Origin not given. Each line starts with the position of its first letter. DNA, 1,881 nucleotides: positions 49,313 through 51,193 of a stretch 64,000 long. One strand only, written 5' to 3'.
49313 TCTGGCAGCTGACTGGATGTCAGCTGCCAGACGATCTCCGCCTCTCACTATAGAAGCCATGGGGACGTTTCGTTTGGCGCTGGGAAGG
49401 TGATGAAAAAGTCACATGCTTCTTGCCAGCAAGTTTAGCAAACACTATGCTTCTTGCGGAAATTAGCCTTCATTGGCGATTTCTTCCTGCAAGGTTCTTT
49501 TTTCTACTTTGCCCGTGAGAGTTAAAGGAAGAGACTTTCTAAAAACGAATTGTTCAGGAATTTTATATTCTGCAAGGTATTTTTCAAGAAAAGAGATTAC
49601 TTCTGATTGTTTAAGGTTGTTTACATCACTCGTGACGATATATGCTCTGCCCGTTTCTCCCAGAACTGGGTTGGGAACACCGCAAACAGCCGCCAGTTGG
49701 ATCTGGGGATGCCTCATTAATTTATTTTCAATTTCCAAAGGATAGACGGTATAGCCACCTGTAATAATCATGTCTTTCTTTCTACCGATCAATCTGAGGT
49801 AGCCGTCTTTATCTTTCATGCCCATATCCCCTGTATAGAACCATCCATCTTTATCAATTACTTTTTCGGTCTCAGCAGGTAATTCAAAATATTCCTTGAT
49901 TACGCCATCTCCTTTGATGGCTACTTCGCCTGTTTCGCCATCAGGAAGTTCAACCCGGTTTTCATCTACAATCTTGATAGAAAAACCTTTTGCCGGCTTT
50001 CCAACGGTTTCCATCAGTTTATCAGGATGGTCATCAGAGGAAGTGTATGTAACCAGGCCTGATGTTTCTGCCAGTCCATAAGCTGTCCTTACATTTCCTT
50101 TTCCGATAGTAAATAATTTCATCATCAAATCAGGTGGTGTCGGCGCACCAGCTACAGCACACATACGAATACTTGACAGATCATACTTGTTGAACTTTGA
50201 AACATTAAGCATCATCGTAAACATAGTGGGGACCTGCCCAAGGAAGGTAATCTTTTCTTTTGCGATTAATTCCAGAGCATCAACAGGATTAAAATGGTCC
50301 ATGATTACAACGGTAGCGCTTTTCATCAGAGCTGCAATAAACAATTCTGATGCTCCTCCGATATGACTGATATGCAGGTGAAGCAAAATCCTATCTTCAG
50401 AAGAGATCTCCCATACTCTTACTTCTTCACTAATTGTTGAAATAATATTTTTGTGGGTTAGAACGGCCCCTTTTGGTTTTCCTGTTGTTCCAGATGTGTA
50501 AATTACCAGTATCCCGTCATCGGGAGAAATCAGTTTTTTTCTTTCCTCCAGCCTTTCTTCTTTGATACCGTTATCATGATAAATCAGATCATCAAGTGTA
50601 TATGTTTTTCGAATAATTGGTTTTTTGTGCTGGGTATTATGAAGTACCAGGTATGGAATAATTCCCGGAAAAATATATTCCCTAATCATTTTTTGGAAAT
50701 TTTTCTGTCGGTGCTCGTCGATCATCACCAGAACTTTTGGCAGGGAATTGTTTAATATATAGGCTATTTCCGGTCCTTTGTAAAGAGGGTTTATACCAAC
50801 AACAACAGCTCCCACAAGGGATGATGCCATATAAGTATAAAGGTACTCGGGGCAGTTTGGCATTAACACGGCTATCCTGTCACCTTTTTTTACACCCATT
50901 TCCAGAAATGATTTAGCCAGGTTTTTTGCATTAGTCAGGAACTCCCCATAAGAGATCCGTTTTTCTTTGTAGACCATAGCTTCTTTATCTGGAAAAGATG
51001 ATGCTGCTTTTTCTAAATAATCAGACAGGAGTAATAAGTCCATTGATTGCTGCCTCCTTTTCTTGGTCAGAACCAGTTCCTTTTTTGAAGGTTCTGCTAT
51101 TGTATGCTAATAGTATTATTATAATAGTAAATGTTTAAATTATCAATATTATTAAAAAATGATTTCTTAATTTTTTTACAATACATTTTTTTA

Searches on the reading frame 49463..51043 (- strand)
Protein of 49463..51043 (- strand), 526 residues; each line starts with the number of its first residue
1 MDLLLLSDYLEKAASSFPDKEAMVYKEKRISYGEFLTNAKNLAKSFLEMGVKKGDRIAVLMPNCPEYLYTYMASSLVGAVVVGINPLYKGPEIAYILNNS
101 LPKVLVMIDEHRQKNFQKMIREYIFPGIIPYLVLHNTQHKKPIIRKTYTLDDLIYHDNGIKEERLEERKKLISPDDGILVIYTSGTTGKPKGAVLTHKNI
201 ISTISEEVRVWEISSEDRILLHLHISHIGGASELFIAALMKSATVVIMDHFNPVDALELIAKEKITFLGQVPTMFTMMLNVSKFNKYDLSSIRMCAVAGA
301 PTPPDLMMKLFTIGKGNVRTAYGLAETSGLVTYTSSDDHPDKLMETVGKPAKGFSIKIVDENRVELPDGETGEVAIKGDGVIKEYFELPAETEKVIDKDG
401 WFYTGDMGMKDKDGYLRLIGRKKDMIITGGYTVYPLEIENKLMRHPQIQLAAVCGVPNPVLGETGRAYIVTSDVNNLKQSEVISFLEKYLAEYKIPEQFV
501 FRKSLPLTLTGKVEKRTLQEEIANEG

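Call 74: search_protein_families(library=pfam, proteins=[window:49463-51043:-], max_evalue=0.001)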
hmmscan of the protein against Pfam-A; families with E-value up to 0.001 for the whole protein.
window:49463-51043:- (526 aa): 2 families
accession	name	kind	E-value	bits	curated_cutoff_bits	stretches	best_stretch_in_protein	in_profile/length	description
PF00501.34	AMP-binding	-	1.5e-90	304.2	29.9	1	10-386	1-384/384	AMP-binding enzyme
PF13193.12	AMP-binding_C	-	1.9e-14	54.8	24.5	1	437-512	1-76/76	AMP-binding enzyme C-terminal domain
